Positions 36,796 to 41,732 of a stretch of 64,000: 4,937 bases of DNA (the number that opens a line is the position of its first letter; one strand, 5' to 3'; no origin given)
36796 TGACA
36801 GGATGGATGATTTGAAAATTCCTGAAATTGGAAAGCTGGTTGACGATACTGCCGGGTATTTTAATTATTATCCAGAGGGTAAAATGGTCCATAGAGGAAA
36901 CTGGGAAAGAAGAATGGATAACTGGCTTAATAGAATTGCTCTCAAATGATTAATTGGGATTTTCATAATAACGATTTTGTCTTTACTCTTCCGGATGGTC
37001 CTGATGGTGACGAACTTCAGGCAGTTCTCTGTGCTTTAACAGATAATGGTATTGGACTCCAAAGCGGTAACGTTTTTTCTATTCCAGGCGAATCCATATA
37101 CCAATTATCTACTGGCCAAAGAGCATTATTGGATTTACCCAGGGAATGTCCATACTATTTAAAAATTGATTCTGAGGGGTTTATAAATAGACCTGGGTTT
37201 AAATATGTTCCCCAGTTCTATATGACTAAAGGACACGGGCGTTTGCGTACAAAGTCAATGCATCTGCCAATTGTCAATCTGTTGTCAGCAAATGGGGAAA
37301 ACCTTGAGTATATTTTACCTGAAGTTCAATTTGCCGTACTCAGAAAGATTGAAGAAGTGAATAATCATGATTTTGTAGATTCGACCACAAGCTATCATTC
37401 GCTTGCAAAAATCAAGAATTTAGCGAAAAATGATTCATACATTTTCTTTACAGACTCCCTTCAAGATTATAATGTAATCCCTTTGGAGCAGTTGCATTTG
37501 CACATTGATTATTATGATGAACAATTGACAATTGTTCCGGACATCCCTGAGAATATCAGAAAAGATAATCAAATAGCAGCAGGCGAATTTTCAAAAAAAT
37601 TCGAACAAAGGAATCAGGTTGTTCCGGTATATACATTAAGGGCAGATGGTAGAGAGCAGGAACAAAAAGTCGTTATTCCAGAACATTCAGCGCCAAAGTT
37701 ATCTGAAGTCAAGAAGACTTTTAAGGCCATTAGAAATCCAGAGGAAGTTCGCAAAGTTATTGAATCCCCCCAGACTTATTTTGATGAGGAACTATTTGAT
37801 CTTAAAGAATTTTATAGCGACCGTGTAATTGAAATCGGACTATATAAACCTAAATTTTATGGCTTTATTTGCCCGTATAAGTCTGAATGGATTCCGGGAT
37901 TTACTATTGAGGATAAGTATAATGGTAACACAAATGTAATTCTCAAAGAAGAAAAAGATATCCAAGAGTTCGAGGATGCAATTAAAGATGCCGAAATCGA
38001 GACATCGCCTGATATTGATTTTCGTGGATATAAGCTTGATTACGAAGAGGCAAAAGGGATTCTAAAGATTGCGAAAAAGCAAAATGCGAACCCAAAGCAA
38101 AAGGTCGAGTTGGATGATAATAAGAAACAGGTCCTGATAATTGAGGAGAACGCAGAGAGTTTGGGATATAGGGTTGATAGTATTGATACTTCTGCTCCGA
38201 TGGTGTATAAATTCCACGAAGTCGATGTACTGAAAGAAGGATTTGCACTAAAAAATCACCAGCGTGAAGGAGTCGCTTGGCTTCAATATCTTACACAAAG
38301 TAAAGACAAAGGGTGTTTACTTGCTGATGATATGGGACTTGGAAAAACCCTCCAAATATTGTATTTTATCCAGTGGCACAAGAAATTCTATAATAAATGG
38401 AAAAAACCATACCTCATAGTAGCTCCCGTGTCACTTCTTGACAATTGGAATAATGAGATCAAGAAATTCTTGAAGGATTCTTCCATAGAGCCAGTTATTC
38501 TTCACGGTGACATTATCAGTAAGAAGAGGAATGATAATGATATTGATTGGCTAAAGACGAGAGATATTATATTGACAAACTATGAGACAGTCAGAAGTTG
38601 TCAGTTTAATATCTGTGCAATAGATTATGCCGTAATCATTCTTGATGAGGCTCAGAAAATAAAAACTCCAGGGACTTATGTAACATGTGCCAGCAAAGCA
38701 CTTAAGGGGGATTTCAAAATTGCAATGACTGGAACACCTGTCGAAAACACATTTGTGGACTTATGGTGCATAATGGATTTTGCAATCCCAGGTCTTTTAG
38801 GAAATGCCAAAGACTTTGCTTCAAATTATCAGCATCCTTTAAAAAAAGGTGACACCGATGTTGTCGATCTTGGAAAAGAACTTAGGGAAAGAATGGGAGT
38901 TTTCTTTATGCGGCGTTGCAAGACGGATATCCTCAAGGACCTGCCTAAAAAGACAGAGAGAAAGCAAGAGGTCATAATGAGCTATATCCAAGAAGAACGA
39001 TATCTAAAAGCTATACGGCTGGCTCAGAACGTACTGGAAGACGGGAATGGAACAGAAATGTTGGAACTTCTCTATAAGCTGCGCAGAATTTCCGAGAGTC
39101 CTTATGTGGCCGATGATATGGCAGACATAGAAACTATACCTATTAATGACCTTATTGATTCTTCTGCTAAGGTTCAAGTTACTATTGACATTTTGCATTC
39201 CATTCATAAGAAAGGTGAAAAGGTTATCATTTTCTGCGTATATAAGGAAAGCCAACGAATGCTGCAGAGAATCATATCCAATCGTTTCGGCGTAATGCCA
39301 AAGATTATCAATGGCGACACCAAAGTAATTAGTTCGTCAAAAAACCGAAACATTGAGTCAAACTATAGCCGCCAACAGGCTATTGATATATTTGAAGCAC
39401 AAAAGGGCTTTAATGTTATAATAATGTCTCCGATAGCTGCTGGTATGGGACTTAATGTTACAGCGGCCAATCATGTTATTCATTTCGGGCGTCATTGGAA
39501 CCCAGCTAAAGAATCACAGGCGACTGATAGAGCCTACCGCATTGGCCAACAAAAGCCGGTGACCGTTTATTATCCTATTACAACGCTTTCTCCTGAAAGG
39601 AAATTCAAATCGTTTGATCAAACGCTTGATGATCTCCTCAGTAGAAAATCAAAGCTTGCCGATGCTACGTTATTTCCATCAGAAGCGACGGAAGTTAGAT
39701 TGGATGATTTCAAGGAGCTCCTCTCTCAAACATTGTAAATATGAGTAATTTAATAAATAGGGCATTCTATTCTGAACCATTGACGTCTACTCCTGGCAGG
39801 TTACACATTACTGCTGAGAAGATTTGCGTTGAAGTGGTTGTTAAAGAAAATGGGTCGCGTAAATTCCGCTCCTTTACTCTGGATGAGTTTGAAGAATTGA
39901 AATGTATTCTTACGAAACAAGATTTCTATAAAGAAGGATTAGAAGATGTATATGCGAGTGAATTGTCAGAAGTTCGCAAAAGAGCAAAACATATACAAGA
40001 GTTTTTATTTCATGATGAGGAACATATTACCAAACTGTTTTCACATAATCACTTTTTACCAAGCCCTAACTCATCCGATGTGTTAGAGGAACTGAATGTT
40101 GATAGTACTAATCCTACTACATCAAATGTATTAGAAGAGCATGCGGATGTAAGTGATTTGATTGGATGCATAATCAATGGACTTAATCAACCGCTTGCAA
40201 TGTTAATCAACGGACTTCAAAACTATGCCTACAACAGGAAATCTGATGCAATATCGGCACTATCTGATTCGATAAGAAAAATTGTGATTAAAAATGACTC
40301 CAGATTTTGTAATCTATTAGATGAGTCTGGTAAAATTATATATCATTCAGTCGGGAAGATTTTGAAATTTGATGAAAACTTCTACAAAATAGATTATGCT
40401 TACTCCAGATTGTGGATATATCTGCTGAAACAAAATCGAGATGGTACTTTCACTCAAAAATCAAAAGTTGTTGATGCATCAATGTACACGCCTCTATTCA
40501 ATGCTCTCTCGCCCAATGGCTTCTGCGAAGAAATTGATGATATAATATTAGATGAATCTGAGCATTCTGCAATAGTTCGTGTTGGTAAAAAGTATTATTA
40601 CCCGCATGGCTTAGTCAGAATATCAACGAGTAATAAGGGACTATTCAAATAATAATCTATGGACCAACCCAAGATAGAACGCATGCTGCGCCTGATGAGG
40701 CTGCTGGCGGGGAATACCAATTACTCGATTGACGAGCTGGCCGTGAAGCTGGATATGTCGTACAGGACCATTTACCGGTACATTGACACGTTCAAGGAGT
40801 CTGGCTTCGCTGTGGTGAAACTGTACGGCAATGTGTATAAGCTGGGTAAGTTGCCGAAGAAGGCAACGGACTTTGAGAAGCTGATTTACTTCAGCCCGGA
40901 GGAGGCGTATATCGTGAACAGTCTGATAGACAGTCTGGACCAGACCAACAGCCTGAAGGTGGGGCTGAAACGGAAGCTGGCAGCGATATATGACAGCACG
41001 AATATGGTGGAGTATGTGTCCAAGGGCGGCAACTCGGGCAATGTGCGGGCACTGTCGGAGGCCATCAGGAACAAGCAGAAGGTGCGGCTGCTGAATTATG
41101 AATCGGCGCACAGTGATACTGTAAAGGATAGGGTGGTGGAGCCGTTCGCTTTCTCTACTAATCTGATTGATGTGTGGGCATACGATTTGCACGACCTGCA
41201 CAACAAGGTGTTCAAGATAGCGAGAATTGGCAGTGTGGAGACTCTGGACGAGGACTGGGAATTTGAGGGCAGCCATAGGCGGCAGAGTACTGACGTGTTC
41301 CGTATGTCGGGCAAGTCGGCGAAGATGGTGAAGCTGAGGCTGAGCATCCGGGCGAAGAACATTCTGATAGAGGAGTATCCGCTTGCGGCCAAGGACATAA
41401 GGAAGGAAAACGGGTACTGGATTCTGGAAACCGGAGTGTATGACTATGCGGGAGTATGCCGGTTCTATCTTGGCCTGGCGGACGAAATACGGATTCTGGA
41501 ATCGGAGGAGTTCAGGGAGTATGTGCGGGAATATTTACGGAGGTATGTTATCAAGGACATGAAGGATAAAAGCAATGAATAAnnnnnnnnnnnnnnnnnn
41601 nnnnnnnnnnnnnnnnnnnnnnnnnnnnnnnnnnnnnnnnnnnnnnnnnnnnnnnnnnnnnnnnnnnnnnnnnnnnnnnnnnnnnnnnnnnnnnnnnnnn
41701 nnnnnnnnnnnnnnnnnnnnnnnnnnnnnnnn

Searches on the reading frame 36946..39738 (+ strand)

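Call 71: search_protein_families(library=pfam, proteins=[window:36946-39738:+], max_evalue=0.001)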
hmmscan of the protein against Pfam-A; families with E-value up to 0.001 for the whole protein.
window:36946-39738:+ (930 aa): 3 families
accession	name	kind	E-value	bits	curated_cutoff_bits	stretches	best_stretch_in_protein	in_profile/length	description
PF00176.29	SNF2-rel_dom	-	1.7e-59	201.8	24.9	1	438-720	1-289/290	SNF2-related domain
PF00271.37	Helicase_C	-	1.4e-14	54.7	23.5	1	742-867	2-110/110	Helicase conserved C-terminal domain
PF04851.21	ResIII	-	5.7e-10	39.8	22.5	1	434-599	3-163/164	Type III restriction enzyme, res subunit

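Call 75: search_protein_families(library=padloc, proteins=[window:36946-39738:+], max_evalue=0.00001)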
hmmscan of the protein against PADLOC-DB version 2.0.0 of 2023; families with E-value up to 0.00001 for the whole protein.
window:36946-39738:+ (930 aa): 29 families (the best 25 are shown)
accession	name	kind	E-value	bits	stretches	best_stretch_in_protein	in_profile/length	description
PDLC00631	ZorD1|ZorD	-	1.2e-292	971.6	1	4-927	6-928/1071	"SWI2/SNF2 helicase, Mrr-like nuclease"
PDLC00632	ZorD1|ZorD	-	4.9e-194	645.3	2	270-926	412-1095/1101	"SWI2/SNF2 helicase, Mrr-like nuclease"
PDLC00633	ZorD1|ZorD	-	6.1e-171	568.6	1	30-927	61-903/908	"SWI2/SNF2 helicase, Mrr-like nuclease"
PDLC00629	ZorD1|ZorD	-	1.7e-168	560.5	1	41-926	69-973/1012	"SWI2/SNF2 helicase, Mrr-like nuclease"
PDLC00634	ZorD1|ZorD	-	6.4e-164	545.5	1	27-927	57-984/1208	"SWI2/SNF2 helicase, Mrr-like nuclease"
PDLC00627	ZorD1|ZorD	-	1.2e-156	521.4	2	539-916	607-996/1006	"SWI2/SNF2 helicase, Mrr-like nuclease"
PDLC00628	ZorD1|ZorD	-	7.8e-137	455.7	2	357-900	435-967/1171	"SWI2/SNF2 helicase, Mrr-like nuclease"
PDLC02854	DpdE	-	4.1e-118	393.7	1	288-910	425-1063/1083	DpdE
PDLC00630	ZorD1|ZorD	-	6.6e-93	310.7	2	541-913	270-651/817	"SWI2/SNF2 helicase, Mrr-like nuclease"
PDLC02842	DpdE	-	1.3e-84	282.7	1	434-897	701-1146/1176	DpdE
PDLC02850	DpdE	-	4.6e-56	188.4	1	432-883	802-1223/1282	DpdE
PDLC02845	DpdE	-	7.5e-56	187.6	1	426-890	834-1261/1293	DpdE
PDLC02849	DpdE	-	1.7e-52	176.7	1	434-875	400-806/857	DpdE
PDLC02851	DpdE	-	1.6e-48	163.3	1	435-891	598-1024/1055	DpdE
PDLC02848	DpdE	-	3.7e-35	119.1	1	432-767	354-673/856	DpdE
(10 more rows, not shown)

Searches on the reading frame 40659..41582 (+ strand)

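Call 71: search_protein_families(library=pfam, proteins=[window:40659-41582:+], max_evalue=0.001)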
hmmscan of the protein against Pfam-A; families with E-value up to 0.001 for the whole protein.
window:40659-41582:+ (307 aa): 6 families
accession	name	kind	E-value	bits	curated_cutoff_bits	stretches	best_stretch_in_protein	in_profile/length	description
PF08279.18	HTH_11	-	1.3e-07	31.8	25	1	8-54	1-48/55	HTH domain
PF25583.1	WCX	-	1.1e-06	29.3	23.9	1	224-296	5-75/76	WCX domain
PF13518.12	HTH_28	-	3.2e-05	24.4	25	1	10-51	3-42/52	Helix-turn-helix domain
PF13384.12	HTH_23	-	3.2e-05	24.1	24.6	1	12-51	10-47/50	Homeodomain-like domain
PF13551.12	HTH_29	-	7.6e-05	23.2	28.1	1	17-51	10-42/64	Winged helix-turn helix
PF13280.12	WYL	-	0.00032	21.1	21.8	1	128-193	2-68/70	WYL domain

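Call 75: search_protein_families(library=padloc, proteins=[window:40659-41582:+], max_evalue=0.00001)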
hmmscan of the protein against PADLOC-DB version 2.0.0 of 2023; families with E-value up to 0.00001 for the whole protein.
window:40659-41582:+ (307 aa): 2 families
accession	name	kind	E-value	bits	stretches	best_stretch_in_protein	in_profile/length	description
PDLC01457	WYL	-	7.5e-20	69.5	1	5-283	2-227/229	"CAS-I,CAS-II,CAS-III,CAS-IV,CAS-V,CAS-VI; associated_signaling"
PDLC01652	WYL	-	2.4e-13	48.7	1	125-295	16-160/162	"CAS-I,CAS-II,CAS-III,CAS-IV,CAS-V,CAS-VI; associated_signaling"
